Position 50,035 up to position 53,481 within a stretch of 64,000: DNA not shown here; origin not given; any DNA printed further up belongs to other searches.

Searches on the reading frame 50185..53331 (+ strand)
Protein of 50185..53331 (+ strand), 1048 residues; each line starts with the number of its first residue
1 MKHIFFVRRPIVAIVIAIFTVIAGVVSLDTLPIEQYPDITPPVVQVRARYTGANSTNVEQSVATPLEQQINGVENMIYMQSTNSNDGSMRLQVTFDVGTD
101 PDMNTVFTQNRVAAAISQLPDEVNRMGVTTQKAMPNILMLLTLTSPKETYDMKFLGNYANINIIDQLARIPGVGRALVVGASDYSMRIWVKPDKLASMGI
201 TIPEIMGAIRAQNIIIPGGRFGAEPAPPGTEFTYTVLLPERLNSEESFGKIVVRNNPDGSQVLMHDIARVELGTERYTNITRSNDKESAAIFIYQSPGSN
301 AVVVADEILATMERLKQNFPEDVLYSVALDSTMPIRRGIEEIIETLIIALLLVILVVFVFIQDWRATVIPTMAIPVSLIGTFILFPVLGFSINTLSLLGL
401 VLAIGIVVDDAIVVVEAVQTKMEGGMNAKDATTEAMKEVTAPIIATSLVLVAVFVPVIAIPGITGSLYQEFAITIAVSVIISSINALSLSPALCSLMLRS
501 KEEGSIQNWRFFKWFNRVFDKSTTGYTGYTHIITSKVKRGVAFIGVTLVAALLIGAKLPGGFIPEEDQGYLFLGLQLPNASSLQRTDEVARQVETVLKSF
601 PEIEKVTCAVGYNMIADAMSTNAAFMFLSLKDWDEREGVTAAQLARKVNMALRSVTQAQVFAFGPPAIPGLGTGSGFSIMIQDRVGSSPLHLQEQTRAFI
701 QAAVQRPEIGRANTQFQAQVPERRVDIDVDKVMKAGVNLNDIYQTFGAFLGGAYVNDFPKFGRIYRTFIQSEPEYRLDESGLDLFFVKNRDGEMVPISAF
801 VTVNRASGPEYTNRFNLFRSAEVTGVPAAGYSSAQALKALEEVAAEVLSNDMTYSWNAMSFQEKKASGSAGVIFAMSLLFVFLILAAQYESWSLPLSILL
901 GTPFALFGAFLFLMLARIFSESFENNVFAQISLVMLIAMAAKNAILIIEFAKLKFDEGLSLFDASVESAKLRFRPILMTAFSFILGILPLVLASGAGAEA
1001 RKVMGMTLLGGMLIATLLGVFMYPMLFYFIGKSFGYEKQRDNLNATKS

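Call 54: search_protein_families(library=pfam, proteins=[window:50185-53331:+], max_evalue=0.00001)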
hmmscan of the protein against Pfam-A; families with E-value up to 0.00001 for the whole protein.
window:50185-53331:+ (1048 aa): 2 families
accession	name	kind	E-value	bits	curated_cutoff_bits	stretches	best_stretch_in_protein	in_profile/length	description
PF00873.25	ACR_tran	-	0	1014.2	28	1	5-1030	4-1020/1021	AcrB/AcrD/AcrF family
PF03176.21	MMPL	-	5.3e-10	39.2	20.5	1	277-500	76-305/333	MMPL family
